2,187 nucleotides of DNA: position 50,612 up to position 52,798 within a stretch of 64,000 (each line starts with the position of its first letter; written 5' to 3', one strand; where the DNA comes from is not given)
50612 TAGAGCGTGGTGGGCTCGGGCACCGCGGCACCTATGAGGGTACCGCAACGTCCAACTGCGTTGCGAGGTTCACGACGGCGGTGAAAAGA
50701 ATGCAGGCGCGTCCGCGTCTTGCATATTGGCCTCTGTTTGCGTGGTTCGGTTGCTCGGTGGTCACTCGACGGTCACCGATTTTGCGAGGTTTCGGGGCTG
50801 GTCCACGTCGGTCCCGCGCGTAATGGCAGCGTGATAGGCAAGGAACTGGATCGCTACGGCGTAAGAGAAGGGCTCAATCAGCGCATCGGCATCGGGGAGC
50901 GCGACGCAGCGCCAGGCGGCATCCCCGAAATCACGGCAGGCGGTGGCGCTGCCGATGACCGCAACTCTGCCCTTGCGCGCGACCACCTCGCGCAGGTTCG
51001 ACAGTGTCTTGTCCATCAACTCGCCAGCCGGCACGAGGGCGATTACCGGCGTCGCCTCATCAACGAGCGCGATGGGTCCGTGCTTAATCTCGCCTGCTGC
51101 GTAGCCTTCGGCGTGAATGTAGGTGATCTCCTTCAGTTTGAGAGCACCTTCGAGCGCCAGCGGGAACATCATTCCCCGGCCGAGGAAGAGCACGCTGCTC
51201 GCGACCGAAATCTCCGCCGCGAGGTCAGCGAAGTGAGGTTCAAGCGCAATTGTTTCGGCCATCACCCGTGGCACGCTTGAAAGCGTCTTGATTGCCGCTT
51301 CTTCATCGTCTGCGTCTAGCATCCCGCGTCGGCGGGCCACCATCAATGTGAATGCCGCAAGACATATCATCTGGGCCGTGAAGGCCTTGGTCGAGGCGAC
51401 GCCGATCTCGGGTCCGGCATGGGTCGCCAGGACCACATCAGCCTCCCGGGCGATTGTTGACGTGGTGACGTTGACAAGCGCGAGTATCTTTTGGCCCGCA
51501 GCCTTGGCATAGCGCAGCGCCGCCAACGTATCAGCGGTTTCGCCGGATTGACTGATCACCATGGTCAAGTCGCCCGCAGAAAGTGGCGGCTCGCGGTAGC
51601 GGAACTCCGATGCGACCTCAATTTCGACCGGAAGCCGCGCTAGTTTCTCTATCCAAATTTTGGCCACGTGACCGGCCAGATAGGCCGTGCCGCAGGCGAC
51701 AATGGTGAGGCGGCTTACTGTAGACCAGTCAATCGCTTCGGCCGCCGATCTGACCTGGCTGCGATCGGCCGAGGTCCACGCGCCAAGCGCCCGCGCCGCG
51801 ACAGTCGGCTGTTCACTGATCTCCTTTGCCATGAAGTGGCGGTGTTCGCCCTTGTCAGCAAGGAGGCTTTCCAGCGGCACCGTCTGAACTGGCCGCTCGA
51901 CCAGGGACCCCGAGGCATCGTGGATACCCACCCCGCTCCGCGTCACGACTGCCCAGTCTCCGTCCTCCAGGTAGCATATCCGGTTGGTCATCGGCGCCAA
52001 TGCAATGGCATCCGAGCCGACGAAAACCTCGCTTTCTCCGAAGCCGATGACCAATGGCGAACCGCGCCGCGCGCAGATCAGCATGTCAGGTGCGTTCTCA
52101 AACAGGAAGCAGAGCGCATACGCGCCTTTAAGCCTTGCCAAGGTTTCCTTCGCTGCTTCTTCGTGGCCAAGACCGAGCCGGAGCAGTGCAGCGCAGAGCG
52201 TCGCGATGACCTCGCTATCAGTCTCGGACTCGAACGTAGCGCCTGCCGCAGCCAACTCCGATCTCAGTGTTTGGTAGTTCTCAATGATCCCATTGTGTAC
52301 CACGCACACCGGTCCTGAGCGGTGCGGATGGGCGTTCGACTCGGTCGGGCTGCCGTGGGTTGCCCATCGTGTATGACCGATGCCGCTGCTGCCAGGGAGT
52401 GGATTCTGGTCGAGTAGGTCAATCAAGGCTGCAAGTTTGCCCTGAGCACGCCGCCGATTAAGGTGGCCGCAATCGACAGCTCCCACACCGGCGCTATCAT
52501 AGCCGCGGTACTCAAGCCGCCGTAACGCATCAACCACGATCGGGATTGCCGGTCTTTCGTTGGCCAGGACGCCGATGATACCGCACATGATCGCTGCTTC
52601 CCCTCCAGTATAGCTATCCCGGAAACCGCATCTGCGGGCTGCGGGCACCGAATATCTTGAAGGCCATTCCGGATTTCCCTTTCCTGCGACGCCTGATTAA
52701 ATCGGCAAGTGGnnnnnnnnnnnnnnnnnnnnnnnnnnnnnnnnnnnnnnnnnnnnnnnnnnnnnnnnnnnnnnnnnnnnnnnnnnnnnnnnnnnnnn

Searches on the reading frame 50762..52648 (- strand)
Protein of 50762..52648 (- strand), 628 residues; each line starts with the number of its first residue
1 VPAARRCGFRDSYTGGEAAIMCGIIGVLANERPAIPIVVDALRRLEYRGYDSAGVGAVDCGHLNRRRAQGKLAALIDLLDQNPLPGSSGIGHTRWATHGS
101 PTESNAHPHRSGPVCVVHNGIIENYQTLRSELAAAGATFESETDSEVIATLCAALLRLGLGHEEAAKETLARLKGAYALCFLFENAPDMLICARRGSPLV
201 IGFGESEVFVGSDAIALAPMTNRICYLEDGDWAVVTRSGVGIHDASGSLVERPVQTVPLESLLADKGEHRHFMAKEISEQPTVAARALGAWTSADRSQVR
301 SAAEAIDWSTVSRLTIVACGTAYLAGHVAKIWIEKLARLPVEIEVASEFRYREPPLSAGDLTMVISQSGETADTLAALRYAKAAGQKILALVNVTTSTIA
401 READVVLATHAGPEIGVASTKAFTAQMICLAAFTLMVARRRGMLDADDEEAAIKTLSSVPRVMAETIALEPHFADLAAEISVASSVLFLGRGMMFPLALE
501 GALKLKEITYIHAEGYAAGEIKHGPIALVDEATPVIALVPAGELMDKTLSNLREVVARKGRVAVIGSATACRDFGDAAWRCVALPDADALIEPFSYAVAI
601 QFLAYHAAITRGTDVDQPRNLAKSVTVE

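Call 6: search_protein_families(library=pfam, proteins=[window:50762-52648:-], max_evalue=0.01)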
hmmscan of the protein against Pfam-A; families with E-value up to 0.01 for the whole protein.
window:50762-52648:- (628 aa): 6 families
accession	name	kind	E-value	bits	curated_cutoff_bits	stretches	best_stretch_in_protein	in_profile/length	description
PF01380.27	SIS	-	1.8e-50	170.5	25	2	312-435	6-130/131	SIS domain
PF13522.11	GATase_6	-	3e-20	73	27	1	87-212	11-129/130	Glutamine amidotransferase domain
PF13537.11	GATase_7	-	3.5e-14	53.3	25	1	108-217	15-121/123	Glutamine amidotransferase domain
PF13580.11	SIS_2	-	0.00029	21.3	27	1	353-392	98-137/138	SIS domain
PF06287.16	DUF1039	-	0.0075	17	25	0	150-180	30-62/65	Protein of unknown function (DUF1039)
PF13230.11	GATase_4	-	0.0081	15.6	23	0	75-162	60-145/272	Glutamine amidotransferases class-II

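Call 8: search_protein_families(library=ncbifam, proteins=[window:50762-52648:-], max_evalue=0.01)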
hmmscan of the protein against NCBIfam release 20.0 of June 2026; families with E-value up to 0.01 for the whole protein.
window:50762-52648:- (628 aa): 28 families (the best 25 are shown)
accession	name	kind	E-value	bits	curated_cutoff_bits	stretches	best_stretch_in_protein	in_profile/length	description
NF001484.0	PRK00331.1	subfamily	2.6e-235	782.4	381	1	21-628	1-601/601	isomerizing glutamine--fructose-6-phosphate transaminase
TIGR01135.1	glmS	equivalog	9e-229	761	418.05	1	22-628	1-607/607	glutamine--fructose-6-phosphate transaminase (isomerizing)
NF046059.1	NagB_SO3506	equivalog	4.7e-35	121.5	430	1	272-566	3-283/330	glucosamine-6-phosphate deaminase NagB-II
NF041128.1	glucosaP_deam_GlmD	equivalog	4.2e-29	101.8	580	1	313-625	33-321/323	glucosamine-6-phosphate deaminase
TIGR01134.1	purF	equivalog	2.3e-28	99.7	350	1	22-235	1-217/432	amidophosphoribosyltransferase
TIGR01536.1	asn_synth_AEB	equivalog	5e-11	42.3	267.1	1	22-192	1-139/517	asparagine synthase (glutamine-hydrolyzing)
NF008481.0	PRK11382.1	equivalog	5.4e-11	42.3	430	1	295-573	28-299/340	fructoselysine 6-phosphate deglycase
NF040776.2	AlsR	equivalog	7.3e-11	41.5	400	1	356-440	174-259/279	transcriptional repressor AlsR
TIGR02815.1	agaS_fam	subfamily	2.9e-10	39.7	529.2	1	272-619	4-355/372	putative sugar isomerase, AgaS family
NF008458.0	PRK11337.1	equivalog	3.2e-10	39.5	378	1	356-440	186-271/293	MurR/RpiR family transcriptional regulator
NF006949.0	PRK09431.1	equivalog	5.9e-09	35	499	1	91-233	47-181/554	asparagine synthase B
NF003915.0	PRK05441.1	subfamily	1.6e-08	34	168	1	356-438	129-213/300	N-acetylmuramic acid 6-phosphate etherase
TIGR00274.1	TIGR00274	equivalog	1.8e-08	33.8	302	1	355-433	123-203/291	N-acetylmuramic acid 6-phosphate etherase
NF041755.1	RuMP_HxlAB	equivalog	3.1e-08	33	500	1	313-410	248-340/391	bifunctional 3-hexulose-6-phosphate synthase/6-phospho-3-hexuloisomerase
NF009222.0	PRK12570.1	subfamily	3.6e-08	32.6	255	1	355-434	135-216/307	N-acetylmuramic acid 6-phosphate etherase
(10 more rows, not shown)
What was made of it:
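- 50762..52588 (-): glmS (glutamine--fructose-6-phosphate transaminase), immediately downstream. NCBIfam 782 bits (call 8).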
